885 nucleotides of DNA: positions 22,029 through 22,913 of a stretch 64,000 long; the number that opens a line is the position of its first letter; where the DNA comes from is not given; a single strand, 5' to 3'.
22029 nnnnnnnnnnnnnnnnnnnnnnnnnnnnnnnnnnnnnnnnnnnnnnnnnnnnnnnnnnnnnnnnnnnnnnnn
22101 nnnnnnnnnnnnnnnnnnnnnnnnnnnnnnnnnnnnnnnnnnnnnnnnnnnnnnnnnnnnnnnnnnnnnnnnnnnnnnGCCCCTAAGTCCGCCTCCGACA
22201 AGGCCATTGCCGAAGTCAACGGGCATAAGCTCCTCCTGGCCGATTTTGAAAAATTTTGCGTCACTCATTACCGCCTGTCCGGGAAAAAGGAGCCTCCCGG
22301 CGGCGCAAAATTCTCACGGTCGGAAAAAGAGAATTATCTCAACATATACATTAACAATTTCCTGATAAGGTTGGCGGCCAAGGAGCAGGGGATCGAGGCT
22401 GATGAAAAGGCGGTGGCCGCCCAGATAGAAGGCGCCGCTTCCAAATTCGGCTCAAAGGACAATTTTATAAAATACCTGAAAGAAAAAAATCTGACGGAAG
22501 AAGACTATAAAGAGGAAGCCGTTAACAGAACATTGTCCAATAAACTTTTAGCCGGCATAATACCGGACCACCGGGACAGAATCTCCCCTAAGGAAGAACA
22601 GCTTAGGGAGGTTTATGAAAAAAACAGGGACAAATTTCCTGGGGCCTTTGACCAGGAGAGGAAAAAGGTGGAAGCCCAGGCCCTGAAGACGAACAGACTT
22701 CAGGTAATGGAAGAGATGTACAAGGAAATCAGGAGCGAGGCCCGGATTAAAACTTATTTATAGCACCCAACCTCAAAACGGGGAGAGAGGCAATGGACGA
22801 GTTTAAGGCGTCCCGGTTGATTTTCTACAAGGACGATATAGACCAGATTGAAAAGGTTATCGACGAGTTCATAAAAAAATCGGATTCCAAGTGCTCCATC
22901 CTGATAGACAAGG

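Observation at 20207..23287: Small-GTPase module in which MglA is fused in frame to a SurA/PpiD-type chaperone-like domain, flanked by three Roadblock proteins (one TPR-fused)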

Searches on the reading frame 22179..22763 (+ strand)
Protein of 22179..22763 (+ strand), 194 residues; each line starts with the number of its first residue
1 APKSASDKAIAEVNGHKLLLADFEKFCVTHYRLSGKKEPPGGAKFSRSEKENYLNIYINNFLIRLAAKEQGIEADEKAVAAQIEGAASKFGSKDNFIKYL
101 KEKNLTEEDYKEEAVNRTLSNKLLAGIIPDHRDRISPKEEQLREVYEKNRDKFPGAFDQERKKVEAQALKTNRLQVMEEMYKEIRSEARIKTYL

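Call 3: search_protein_families(library=pfam, proteins=[window:22179-22763:+], max_evalue=1)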
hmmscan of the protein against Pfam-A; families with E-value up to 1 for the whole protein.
window:22179-22763:+ (194 aa): 5 families
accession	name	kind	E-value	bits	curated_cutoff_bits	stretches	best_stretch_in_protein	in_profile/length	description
PF13624.11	SurA_N_3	-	6.8e-09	36.2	27.2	1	5-123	36-161/162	SurA-like N-terminal domain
PF13623.11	SurA_N_2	-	0.00019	21.8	28.5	1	4-88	37-123/145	SurA-like N-terminal domain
PF05698.19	Trigger_C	-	0.0033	17.9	22.7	1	61-122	98-159/162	Bacterial trigger factor protein (TF) C-terminus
PF20851.2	SidM_Rab1-act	-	0.042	14.1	27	1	93-124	36-67/196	SidM, Rab1-activation domain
PF13145.12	Rotamase_2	-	0.081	14.2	27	0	137-175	1-41/121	PPIC-type PPIASE domain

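Call 4: search_protein_families(library=ncbifam, proteins=[window:22179-22763:+], max_evalue=1)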
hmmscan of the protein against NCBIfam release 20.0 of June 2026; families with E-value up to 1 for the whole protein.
window:22179-22763:+ (194 aa): 2 families
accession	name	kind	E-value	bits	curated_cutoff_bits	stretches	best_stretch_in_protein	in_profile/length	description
NF000809.0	PRK00059.1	equivalog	0.0001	21.8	303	1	43-187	79-220/336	peptidylprolyl isomerase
NF051879.1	TDE1658_narrow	equivalog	0.007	15.4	340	1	42-153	55-183/342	MOSP complex formation periplasmic protein, TDE1658 family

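Call 14: find_homologous_proteins(query=window:22179-22763:+, max_evalue=0.01)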
Query window:22179-22763:+: 123 candidates shared short words with the query, none scored E <= 0.01.

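Call 22: search_solved_structures(query=A2, max_evalue=10, show_alignments=3)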
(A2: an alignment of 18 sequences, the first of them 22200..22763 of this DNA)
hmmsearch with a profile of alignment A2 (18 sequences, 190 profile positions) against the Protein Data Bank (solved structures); distinct sequences matched with E-value up to 10: 21.
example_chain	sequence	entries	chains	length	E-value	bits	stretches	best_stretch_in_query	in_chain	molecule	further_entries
3rfw_A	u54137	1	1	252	5.7e-05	26.2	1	2-67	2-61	Cell-binding factor 2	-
3rgc_A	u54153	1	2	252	0.00013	25.1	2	37-147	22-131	Possible periplasmic protein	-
5ez1_A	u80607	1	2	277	0.00039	23.5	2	3-79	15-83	Putative peptidyl-prolyl cis-trans isomerase HP_0175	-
6bhf_A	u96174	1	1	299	0.0006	22.9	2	3-79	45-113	Putative peptidyl-prolyl cis-trans isomerase HP_0175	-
2pv3_A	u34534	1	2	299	0.0011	22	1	43-134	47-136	Chaperone surA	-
1m5y_A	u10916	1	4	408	0.002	21.1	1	43-134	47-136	Survival protein surA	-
8pz1_F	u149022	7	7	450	0.002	21.1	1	43-133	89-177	Chaperone SurA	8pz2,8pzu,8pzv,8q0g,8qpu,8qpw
9hg5_F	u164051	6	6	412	0.0021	21.1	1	43-134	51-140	Chaperone SurA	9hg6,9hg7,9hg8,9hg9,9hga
8hm3_B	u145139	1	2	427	0.0028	20.7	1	57-141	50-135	Peptidylprolyl isomerase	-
8hm4_A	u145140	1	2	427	0.0028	20.7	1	57-141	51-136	Peptidylprolyl isomerase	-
8qpv_F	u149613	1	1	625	0.0036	20.3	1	43-130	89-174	Chaperone SurA,Outer membrane protein X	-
8qp5_P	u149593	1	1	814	0.005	19.9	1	43-130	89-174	Chaperone SurA,Serine protease EspP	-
4wo7_A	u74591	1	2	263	0.13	15.3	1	32-84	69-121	Foldase protein PrsA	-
3nrk_A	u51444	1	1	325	0.24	14.4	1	2-84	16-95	LIC12922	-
3jz9_A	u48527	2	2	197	0.24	14.4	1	83-114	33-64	Uncharacterized protein DrrA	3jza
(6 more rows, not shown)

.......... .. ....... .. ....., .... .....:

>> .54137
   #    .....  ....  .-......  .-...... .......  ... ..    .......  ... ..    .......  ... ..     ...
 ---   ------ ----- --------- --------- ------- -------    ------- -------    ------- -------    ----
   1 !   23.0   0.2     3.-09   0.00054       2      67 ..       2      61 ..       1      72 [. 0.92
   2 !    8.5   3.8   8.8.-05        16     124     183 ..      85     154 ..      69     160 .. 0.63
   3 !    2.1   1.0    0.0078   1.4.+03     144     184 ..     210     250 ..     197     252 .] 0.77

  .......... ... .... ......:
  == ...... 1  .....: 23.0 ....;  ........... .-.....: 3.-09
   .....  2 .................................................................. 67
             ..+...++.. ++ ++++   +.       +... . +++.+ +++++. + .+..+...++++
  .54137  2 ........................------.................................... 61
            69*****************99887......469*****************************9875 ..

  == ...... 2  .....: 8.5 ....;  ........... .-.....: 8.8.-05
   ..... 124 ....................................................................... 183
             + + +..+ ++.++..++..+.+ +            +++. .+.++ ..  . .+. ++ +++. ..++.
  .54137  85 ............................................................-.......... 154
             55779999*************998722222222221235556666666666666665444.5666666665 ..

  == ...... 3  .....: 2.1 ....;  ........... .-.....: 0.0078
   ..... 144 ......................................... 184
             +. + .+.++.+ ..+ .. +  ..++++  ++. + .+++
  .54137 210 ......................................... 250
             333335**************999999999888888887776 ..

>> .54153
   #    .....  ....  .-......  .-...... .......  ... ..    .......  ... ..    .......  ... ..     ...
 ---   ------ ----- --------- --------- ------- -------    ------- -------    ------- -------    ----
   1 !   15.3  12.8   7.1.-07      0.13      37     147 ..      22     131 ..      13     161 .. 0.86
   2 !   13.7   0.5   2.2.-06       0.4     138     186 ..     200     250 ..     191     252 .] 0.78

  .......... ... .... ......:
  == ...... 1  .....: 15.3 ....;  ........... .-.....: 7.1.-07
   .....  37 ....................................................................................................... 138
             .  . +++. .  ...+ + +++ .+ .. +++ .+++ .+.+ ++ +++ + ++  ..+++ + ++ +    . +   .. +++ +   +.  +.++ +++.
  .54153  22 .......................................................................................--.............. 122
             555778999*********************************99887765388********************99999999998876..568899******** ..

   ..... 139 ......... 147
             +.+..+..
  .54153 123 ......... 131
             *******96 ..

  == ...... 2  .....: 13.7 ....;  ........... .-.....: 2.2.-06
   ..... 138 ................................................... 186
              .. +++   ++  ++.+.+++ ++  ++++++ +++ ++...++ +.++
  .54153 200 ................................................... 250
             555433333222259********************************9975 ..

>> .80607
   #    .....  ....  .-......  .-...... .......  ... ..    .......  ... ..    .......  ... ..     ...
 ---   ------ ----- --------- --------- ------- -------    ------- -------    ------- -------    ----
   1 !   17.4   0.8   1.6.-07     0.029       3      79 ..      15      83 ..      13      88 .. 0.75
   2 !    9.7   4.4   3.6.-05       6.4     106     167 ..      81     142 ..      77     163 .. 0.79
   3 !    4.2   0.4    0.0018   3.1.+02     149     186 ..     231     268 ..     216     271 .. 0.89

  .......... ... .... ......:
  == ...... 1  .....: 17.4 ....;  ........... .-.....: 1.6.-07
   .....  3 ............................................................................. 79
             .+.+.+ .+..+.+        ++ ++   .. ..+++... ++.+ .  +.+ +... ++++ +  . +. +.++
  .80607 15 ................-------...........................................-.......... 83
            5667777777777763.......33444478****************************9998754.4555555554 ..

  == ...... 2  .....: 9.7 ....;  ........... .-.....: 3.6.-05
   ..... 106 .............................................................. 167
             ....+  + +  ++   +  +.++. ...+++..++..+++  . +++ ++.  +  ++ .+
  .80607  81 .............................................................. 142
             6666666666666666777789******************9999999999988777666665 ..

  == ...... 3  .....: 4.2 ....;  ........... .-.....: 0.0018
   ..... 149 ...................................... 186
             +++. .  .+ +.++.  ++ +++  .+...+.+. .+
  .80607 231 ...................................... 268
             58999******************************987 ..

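Call 32: search_protein_representatives(alignment_id=A2)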
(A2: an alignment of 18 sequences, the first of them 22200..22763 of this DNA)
Query: 18 sequences, 190 profile positions. Proteins with E-value up to 0.001 (for the whole library): 12667; up to 1e-10: 2116; up to 1e-30: 6. The best 150 are listed.
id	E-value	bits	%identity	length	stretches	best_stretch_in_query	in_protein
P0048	1.5e-62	227.1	-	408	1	2-190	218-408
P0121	9.1e-61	221.3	-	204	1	2-190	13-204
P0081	1.0e-57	211.3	-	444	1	1-190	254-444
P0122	8.5e-54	198.5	-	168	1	24-190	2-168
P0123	8.5e-49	182.2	-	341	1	1-190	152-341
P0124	1.0e-36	142.8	-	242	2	2-137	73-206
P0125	1.9e-22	96.3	-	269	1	1-185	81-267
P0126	3.3e-21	92.2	-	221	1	3-186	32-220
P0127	3.9e-21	92.0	-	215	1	3-186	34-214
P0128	1.5e-20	90.1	-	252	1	1-185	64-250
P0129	1.7e-20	89.9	-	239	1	1-186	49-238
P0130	1.8e-20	89.8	-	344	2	2-158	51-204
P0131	3.1e-20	89.1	-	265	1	2-186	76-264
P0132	4.3e-20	88.6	-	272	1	4-186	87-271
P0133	4.8e-20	88.5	-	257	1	2-188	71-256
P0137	7.8e-20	87.8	-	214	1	2-185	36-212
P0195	5.3e-18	81.8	-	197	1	4-186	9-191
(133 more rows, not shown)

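Call 36: find_encoding_contigs(protein=P0121, flank=4000, max_places=3)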
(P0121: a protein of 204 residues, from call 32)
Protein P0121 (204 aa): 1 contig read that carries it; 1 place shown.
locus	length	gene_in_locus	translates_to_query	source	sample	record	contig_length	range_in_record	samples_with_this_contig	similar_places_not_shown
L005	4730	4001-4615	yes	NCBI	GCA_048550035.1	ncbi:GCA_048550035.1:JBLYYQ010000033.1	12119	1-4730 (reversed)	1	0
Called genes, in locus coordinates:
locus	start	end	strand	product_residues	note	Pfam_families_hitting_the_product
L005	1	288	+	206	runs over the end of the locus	PF08284:RVP_2 (weak), PF13650:Asp_protease_2, PF13975:gag-asp_proteas (weak)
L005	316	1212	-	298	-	-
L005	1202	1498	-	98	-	-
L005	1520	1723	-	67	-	PF02416:TatA_B_E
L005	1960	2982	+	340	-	PF14559:TPR_19 (faint)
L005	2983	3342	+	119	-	PF03259:Robl_LC7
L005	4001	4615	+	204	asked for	PF13623:SurA_N_2 (weak), PF13624:SurA_N_3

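Call 47: predict_structure(alignment_id=A2)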
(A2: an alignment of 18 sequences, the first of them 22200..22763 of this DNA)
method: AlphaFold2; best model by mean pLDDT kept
length: 187 residues; sequences in the alignment: 18
mean_pLDDT: 94.3   pTM: 0.84
mean pLDDT of the five models: 94.3, 93.9, 93.6, 93.1, 91.7
residues with pLDDT >= 90: 174; 70-90: 13; 50-70: 0; < 50: 0
segments of 3 or more residues with pLDDT < 50: none
pLDDT, mean of each block of 10 residues (from residue 1): 96 96 90 86 95 96 95 94 94 94 95 96 96 96 94 96 96 95 94
secondary structure, 60 per line:
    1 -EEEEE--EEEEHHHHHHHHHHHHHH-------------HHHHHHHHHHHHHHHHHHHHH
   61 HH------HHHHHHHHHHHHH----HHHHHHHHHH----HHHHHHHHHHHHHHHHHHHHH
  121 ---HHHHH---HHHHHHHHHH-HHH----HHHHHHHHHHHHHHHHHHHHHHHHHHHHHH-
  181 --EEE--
elements in order: E2-6 E9-12 H13-26 H40-62 H69-81 H86-95 H100-120 H124-128 H132-141 H150-179 E183-185

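Call 50: fold_search(model_id=the predicted structure, library=pdb)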
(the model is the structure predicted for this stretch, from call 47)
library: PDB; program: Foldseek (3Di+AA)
matches with E <= 10: 61; with E <= 0.001: 2
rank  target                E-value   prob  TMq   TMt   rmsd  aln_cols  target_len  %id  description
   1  8pzv_F                2.8e-04  1.00  0.61  0.65   5.4       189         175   12  Wait Complex: BAM bound Darobactin-B and Extended SurA (released 2024-09-25)
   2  3nrk                  8.6e-04  1.00  0.51  0.33   5.4       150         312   22  The crystal structure of the leptospiral hypothetical protein LIC12922 (released 2010-11-24)
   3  8qpv_F                1.3e-03  1.00  0.57  0.52   5.4       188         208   13  Handover Complex: BAM bound OmpX and extended SurA (released 2024-09-25)
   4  8pz2_F                1.7e-03  1.00  0.49  0.55   6.2       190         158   12  Wait Complex: Lateral open BAM bound Extended SurA (released 2024-09-25)
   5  9hg9_F                5.4e-03  1.00  0.51  0.52   6.2       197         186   12  BAM-SurA-darobactin complex in the swing-in state (released 2025-04-16)
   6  2pv3_A                9.0e-03  1.00  0.54  0.38  11.1       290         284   12  Crystallographic Structure of SurA fragment lacking the second peptidyl-prolyl isomerase domain complexed with peptide (released 2007-10-02)
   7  1m5y_D                9.5e-03  1.00  0.48  0.25   6.4       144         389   13  Crystallographic Structure of SurA, a Molecular Chaperone that Facilitates Outer Membrane Porin Folding (released 2002-11-08)
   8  6vj2_D                1.2e-02  1.00  0.40  0.30   6.0       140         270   14  3.10 Angstrom Resolution Crystal Structure of Foldase Protein (PrsA) from Lactococcus lactis (released 2020-02-05)
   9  9hga_F                1.3e-02  1.00  0.43  0.29   5.8       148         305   13  BAM-SurA-darobactin complex in the swing-out state (released 2025-04-16)
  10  6vj2_C                1.3e-02  1.00  0.39  0.29   6.5       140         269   14  3.10 Angstrom Resolution Crystal Structure of Foldase Protein (PrsA) from Lactococcus lactis (released 2020-02-05)
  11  8zht_A                1.4e-02  0.99  0.44  0.14  15.0       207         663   16  Structure of PpiD-YfgM complex (released 2025-02-12)
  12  1m5y_A                1.5e-02  1.00  0.48  0.25   6.4       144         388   13  Crystallographic Structure of SurA, a Molecular Chaperone that Facilitates Outer Membrane Porin Folding (released 2002-11-08)
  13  3rgc_B                1.5e-02  1.00  0.54  0.43   5.6       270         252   12  The virulence factor PEB4 and the periplasmic protein Cj1289 are two structurally related SurA-like chaperones in the  (released 2011-04-27)
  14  1m5y_C                1.5e-02  1.00  0.46  0.25   9.1       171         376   14  Crystallographic Structure of SurA, a Molecular Chaperone that Facilitates Outer Membrane Porin Folding (released 2002-11-08)
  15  1m5y_B                1.5e-02  1.00  0.46  0.25   9.1       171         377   14  Crystallographic Structure of SurA, a Molecular Chaperone that Facilitates Outer Membrane Porin Folding (released 2002-11-08)
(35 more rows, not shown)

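Call 51: search_protein_families(library=pfam, proteins=[P0126, P0127, P0137, P0125, P0195], max_evalue=0.01)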
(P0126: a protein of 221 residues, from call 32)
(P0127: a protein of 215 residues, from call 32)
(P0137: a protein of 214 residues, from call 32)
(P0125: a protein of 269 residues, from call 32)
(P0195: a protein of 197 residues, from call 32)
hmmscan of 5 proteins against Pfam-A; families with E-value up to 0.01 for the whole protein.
P0126 (221 aa): 6 families
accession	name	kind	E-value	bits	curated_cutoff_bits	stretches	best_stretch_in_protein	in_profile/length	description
PF13624.11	SurA_N_3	-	4.1e-27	95.4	27.2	1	2-150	10-161/162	SurA-like N-terminal domain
PF13623.11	SurA_N_2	-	1.2e-20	74.3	28.5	1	6-125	12-138/145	SurA-like N-terminal domain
PF09312.16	SurA_N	-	1e-05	26.1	30.8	1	32-148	5-115/118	SurA N-terminal domain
PF05698.19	Trigger_C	-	0.0031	18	22.7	0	43-131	48-142/162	Bacterial trigger factor protein (TF) C-terminus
PF13145.12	Rotamase_2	-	0.0074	17.5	27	1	162-215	1-58/121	PPIC-type PPIASE domain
PF03361.19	Herpes_IE2_3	-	0.0091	16.3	25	0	77-123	7-56/162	Herpes virus intermediate/early protein 2/3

P0127 (215 aa): 5 families
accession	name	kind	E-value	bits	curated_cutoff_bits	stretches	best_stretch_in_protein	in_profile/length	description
PF13624.11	SurA_N_3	-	1.2e-18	67.9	27.2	1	6-144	13-161/162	SurA-like N-terminal domain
PF13623.11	SurA_N_2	-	2.3e-16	60.4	28.5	1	6-106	11-121/145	SurA-like N-terminal domain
PF09312.16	SurA_N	-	8e-09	36.1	30.8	1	34-143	5-116/118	SurA N-terminal domain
PF05698.19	Trigger_C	-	6.8e-06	26.6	22.7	1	52-143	69-159/162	Bacterial trigger factor protein (TF) C-terminus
PF12698.13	ABC2_membrane_3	-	0.0015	18.1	31.6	1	7-140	5-128/347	ABC-2 family transporter protein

P0137 (214 aa): 3 families
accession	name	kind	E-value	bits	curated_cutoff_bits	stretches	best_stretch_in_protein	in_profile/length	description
PF13624.11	SurA_N_3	-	2.9e-17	63.4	27.2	1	9-144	17-159/162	SurA-like N-terminal domain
PF09312.16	SurA_N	-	9.9e-13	48.7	30.8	1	33-146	1-117/118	SurA N-terminal domain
PF13623.11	SurA_N_2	-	1.2e-11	45.1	28.5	1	10-122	16-139/145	SurA-like N-terminal domain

P0125 (269 aa): 4 families
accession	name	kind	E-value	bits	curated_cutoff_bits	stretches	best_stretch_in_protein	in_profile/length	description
PF13624.11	SurA_N_3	-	8e-17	62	27.2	1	25-198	8-161/162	SurA-like N-terminal domain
PF09312.16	SurA_N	-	4.7e-13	49.8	30.8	1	81-197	3-116/118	SurA N-terminal domain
PF13623.11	SurA_N_2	-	7.7e-13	49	28.5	1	79-162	39-122/145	SurA-like N-terminal domain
PF05698.19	Trigger_C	-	0.0011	19.4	22.7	0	91-181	45-144/162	Bacterial trigger factor protein (TF) C-terminus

P0195 (197 aa): 3 families
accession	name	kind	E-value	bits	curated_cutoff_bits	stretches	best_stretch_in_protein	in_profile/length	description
PF13624.11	SurA_N_3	-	1.7e-12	47.9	27.2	1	9-122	42-161/162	SurA-like N-terminal domain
PF13623.11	SurA_N_2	-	1.1e-10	42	28.5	1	5-80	40-117/145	SurA-like N-terminal domain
PF09312.16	SurA_N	-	0.0002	22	30.8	1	7-85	4-79/118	SurA N-terminal domain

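Call 78: find_homologous_proteins(query=A2, max_evalue=1e-10)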
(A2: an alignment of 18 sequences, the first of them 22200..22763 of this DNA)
Query A2 (18 sequences) (187 aa, profile of the alignment): 4 proteins with E <= 1e-10 among 4349 candidates.
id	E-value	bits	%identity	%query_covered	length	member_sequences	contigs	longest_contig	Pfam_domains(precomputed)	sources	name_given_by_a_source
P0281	4.1e-62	227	27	98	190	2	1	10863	PF13624.12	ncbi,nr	ncbi:MAG: SurA N-terminal domain-containing protein [Nitrospinota bacterium]|nr:SurA N-terminal doma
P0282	5.2e-62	227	26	98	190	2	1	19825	PF13624.12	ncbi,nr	ncbi:MAG: SurA N-terminal domain-containing protein [Nitrospinota bacterium]|nr:SurA N-terminal doma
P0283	5.5e-16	77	27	97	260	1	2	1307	PF13145.13,PF13624.12,PF13623.12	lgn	-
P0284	2.1e-15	75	26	76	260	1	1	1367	PF13145.13,PF13624.12,PF13623.12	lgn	-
